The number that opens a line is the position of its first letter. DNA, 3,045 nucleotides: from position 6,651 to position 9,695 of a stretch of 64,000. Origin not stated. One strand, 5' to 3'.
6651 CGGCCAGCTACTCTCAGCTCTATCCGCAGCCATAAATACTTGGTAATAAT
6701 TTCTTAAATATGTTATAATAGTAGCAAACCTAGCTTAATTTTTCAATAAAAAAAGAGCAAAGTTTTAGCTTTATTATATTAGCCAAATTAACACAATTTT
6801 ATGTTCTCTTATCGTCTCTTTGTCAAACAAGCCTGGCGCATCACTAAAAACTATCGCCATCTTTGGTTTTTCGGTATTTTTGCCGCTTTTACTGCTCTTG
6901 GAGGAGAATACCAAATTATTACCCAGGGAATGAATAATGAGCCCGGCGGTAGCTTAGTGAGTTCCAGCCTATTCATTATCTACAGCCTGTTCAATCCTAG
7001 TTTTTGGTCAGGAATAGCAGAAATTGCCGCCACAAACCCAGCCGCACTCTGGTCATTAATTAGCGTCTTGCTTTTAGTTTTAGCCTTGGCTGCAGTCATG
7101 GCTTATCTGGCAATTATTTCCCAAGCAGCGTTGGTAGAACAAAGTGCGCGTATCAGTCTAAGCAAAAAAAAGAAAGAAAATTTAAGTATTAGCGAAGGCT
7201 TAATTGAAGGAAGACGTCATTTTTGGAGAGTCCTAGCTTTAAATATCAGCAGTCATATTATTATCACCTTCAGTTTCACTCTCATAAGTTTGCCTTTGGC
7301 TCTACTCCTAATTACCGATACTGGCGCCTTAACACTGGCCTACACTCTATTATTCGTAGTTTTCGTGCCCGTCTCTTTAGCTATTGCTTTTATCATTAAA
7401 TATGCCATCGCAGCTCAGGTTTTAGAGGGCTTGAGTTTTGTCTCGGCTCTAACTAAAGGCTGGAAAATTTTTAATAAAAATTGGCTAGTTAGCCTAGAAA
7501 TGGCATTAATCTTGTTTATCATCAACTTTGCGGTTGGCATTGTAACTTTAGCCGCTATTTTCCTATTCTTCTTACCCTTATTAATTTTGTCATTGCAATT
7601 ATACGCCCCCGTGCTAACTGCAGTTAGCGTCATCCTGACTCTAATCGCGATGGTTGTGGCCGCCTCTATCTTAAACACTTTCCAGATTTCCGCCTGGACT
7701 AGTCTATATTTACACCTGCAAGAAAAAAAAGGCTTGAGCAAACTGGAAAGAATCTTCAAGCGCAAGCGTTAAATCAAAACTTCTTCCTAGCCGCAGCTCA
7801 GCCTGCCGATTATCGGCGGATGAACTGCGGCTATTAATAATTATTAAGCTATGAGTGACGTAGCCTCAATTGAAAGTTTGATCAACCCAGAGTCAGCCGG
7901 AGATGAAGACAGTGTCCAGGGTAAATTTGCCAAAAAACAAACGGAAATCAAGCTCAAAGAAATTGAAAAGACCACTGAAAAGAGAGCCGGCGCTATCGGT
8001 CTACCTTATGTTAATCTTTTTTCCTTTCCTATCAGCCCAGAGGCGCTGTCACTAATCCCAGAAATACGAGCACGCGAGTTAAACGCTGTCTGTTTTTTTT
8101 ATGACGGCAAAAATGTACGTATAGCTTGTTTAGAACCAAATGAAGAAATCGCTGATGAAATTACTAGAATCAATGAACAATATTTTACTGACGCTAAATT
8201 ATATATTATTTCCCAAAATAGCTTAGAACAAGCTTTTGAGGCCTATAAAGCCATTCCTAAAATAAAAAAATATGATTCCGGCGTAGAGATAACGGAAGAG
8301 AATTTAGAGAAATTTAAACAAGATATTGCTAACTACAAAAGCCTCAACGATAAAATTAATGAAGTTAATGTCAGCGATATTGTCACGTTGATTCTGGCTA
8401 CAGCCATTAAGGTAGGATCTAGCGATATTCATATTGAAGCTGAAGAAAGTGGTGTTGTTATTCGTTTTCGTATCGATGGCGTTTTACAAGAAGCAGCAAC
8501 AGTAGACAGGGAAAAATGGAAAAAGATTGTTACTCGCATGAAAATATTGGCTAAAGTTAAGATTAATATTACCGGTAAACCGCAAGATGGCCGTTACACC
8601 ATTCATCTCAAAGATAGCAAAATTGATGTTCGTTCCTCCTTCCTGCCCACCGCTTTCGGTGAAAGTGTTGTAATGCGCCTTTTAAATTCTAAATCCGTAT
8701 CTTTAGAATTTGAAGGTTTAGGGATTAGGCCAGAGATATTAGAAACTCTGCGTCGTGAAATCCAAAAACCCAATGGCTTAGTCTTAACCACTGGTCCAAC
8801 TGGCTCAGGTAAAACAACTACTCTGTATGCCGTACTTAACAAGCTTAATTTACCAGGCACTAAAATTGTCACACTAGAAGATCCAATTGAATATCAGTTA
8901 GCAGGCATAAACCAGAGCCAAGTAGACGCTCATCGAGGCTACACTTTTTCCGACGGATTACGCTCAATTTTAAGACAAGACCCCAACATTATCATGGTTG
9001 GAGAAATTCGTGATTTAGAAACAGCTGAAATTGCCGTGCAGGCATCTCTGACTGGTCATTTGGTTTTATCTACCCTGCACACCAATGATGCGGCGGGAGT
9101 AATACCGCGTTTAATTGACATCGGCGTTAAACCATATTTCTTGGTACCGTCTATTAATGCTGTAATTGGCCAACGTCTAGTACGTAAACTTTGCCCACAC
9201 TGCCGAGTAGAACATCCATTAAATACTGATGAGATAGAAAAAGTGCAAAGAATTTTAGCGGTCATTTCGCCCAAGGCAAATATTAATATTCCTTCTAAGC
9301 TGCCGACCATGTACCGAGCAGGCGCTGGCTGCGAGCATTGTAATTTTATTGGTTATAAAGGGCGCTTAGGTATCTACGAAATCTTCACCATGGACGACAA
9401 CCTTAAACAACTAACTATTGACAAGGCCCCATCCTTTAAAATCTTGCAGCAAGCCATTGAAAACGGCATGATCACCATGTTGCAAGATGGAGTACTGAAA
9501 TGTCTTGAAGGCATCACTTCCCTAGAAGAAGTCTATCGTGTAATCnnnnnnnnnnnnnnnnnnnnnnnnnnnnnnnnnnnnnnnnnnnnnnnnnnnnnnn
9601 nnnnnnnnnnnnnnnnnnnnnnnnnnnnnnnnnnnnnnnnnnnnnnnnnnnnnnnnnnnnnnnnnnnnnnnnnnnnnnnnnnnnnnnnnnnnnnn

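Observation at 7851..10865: Two complete PilB/GspE ATPase modules fused in one 1004-aa polypeptide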

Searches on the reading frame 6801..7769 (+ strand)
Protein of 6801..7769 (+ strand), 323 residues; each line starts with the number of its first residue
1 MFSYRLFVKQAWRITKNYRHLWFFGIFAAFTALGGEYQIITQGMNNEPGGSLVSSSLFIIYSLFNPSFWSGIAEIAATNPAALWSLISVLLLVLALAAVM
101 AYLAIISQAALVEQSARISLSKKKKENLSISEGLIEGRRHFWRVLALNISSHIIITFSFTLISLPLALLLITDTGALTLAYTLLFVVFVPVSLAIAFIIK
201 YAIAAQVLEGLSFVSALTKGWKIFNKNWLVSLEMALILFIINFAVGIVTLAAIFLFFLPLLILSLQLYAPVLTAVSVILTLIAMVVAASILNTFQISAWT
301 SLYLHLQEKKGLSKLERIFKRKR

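Call 46: search_protein_families(library=ncbifam, proteins=[window:6801-7769:+], max_evalue=0.001)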
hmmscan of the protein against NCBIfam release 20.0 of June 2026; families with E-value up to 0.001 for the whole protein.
window:6801-7769:+ (323 aa): 0 families

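Call 57: search_protein_families(library=pfam, proteins=[window:6801-7769:+], max_evalue=10)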
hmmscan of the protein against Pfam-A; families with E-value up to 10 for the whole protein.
window:6801-7769:+ (323 aa): 1 family
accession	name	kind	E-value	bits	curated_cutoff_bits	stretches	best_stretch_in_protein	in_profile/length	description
PF24400.1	DUF7544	-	0.014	15.1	27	1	77-289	64-265/302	Family of unknown function (DUF7544)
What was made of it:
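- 6801..7772 (+): Co-directional upstream gene for a 323-aa polytopic (about 6-7 TM) membrane protein of unknown family. It is a candidate membrane partner or anchor of the ATPase. Pfam gives only sub-threshold DUF7544 hits (call 57).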

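Call 80: find_related_loci(query=A3, collection=metagenome_contigs, flank=6000)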
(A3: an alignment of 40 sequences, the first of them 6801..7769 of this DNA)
Query A3 (323 aa) in metagenome_contigs; peptide patterns used: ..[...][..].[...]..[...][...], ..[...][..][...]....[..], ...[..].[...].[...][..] (x = any residue, [..] = any of these).
600 stretches matched a pattern (row limit reached: there are more); 419 encode a relative of the query (tblastn E <= 1e-3); the best 80 are kept; 79 distinct loci.
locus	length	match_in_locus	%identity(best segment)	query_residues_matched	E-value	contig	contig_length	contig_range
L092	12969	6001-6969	74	1-323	3e-139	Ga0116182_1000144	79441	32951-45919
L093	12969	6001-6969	74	1-323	9e-139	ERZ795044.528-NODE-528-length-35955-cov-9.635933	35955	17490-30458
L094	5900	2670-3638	71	1-323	9e-139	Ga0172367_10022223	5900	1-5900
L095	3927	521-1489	67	1-323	1e-130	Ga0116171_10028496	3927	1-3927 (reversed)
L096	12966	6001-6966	59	1-322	3e-117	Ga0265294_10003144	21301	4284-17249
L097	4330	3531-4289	68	1-253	6e-110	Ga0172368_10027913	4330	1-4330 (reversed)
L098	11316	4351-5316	47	1-322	1e-94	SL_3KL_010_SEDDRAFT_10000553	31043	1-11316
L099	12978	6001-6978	47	1-322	4e-92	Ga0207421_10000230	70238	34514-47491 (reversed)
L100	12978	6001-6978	45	1-323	7e-79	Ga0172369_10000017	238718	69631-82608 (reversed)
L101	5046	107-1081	45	1-322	5e-79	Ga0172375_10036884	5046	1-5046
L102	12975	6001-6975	44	1-322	1e-78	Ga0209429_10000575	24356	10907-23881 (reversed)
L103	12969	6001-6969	45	3-322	3e-76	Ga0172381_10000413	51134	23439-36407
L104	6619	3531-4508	44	1-323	5e-76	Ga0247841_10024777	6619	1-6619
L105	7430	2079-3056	46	1-323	2e-75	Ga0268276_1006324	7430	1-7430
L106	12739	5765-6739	46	1-322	7e-75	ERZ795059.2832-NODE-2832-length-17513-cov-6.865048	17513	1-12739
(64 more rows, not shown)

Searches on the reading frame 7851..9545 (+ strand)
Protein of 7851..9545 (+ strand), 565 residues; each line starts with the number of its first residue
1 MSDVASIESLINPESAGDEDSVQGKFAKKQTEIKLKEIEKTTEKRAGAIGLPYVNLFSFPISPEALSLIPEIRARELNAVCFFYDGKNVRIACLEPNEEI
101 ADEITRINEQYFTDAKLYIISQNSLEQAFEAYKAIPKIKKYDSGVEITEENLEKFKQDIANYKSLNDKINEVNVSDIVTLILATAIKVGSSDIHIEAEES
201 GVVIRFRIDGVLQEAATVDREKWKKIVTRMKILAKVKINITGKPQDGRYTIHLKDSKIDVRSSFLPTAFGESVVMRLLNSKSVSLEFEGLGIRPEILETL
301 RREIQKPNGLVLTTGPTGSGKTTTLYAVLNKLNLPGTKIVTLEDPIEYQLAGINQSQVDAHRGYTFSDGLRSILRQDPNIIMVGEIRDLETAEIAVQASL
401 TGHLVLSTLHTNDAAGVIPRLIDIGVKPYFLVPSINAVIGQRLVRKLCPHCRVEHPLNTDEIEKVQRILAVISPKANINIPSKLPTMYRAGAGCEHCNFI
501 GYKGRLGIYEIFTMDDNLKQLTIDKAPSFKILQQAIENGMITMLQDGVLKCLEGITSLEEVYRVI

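Call 46: search_protein_families(library=ncbifam, proteins=[window:7851-9545:+], max_evalue=0.001)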
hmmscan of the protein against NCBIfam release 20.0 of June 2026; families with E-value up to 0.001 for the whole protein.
window:7851-9545:+ (565 aa): 19 families
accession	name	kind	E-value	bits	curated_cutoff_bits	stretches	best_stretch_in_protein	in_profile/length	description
TIGR02533.1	type_II_gspE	equivalog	9.1e-151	502.8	630.25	1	84-564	19-485/486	type II secretion system ATPase GspE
TIGR02538.1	type_IV_pilB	equivalog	1.3e-145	486.2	675.65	1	33-564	41-561/564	type IV-A pilus assembly ATPase PilB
NF007755.0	PRK10436.1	equivalog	1e-121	406.9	617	1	148-565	59-459/465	type II secretion system protein GspE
NF053534.1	T4PilAsmATPsTfpB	equivalog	6.2e-120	401.3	850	1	114-565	141-582/584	type IV pilus assembly ATPase TfpB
NF041000.1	ATPase_ComGA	equivalog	6.6e-73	245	300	1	181-445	3-266/267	competence type IV pilus ATPase ComGA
TIGR01420.1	pilT_fam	subfamily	9.8e-54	182.8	319.1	1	181-446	5-270/343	PilT/PilU family type 4a pilus ATPase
TIGR02525.1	plasmid_TraJ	equivalog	1.5e-28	99.9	368.3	1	272-423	119-271/372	plasmid transfer ATPase TraJ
TIGR02524.1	dot_icm_DotB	equivalog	4.3e-21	75.5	463.3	1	304-423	130-258/358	Dot/Icm type IV secretion system ATPase DotB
NF058587.1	archaellum_moto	equivalog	6.8e-18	64.7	550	1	311-443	278-416/527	archaellum flagellar ATPase motor FlaI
TIGR02782.1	TrbB_P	equivalog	3.8e-15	56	304.55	1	311-421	139-252/303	P-type conjugative transfer ATPase TrbB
NF010469.0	PRK13894.1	subfamily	7.8e-12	45.2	508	1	310-424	151-267/320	conjugal transfer ATPase TrbB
NF010407.0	PRK13833.1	subfamily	1.1e-11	44.7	499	1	299-424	136-262/323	conjugal transfer protein TrbB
TIGR03819.1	heli_sec_ATPase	hypoth_equivalog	1.8e-11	43.8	373.15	1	264-425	132-301/340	TadA family conjugal transfer-associated ATPase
NF053672.1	bindosome_BasE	exception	3.7e-11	42.4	1000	1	312-421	274-388/512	bindosome assembly system ATPase subunit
TIGR02788.1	VirB11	equivalog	2e-10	40.2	249.95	1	299-422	136-263/308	P-type DNA transfer ATPase VirB11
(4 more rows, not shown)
